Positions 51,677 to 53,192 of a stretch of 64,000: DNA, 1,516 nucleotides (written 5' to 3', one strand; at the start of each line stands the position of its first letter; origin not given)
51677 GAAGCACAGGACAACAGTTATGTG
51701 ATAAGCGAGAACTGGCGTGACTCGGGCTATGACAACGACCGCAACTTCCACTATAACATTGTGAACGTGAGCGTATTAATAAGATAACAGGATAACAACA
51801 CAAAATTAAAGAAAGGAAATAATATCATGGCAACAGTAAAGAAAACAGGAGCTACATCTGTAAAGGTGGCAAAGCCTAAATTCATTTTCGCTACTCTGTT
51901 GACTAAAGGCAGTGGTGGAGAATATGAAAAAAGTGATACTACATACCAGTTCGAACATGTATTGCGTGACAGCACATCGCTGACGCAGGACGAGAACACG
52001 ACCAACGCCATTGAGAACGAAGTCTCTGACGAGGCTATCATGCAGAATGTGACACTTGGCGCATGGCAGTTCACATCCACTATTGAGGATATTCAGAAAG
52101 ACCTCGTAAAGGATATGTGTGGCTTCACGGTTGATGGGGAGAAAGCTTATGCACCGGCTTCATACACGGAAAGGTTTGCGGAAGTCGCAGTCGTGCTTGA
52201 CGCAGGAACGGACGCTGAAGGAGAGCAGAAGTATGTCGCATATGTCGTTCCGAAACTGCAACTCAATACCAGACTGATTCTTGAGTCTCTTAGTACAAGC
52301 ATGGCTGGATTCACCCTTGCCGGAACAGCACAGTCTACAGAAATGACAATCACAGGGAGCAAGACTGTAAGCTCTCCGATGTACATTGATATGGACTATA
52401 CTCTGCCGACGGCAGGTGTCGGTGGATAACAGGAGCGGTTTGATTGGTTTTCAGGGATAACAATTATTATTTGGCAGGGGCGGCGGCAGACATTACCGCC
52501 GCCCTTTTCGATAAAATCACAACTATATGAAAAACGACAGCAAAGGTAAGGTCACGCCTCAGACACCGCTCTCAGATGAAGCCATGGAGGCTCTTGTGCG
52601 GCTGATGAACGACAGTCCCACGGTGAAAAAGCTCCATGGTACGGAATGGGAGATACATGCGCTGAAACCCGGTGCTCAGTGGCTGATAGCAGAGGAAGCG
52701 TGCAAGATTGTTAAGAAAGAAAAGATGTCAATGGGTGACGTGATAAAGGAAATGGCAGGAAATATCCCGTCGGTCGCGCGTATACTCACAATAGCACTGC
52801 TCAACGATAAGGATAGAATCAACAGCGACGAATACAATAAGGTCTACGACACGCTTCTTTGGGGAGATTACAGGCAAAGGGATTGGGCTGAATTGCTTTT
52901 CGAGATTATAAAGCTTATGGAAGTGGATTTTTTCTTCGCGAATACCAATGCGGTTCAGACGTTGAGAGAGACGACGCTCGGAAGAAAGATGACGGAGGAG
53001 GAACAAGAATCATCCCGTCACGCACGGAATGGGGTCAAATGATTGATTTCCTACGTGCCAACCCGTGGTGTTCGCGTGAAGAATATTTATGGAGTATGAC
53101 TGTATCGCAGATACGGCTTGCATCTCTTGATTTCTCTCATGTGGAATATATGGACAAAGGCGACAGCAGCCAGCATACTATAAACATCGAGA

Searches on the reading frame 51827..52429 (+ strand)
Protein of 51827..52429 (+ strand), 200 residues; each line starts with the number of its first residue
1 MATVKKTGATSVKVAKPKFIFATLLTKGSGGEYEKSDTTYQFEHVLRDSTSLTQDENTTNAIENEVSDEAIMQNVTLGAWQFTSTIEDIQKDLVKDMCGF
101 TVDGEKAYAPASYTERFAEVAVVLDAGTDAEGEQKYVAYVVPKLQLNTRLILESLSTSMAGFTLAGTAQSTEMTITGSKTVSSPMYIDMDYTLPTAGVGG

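Call 5: search_protein_families(library=phrogs, proteins=[window:51827-52429:+], max_evalue=0.01)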
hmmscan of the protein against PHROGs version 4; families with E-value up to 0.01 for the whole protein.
window:51827-52429:+ (200 aa): 1 family
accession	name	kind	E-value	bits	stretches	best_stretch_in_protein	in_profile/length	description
phrog_6767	-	unknown function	0.0081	16.9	0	39-109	29-101/169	-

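Call 6: search_protein_families(library=pfam, proteins=[window:51827-52429:+], max_evalue=0.01)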
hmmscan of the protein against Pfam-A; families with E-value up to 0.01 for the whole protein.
window:51827-52429:+ (200 aa): 0 families

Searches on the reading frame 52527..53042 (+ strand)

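Call 5: search_protein_families(library=phrogs, proteins=[window:52527-53042:+], max_evalue=0.01)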
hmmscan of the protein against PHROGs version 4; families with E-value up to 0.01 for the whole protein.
window:52527-53042:+ (171 aa): 0 families

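Call 6: search_protein_families(library=pfam, proteins=[window:52527-53042:+], max_evalue=0.01)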
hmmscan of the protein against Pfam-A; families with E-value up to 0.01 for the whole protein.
window:52527-53042:+ (171 aa): 1 family
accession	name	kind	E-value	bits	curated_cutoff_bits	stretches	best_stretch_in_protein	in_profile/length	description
PF05822.18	UMPH-1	-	0.0012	18.8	23.7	1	68-115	188-233/246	Pyrimidine 5'-nucleotidase (UMPH-1)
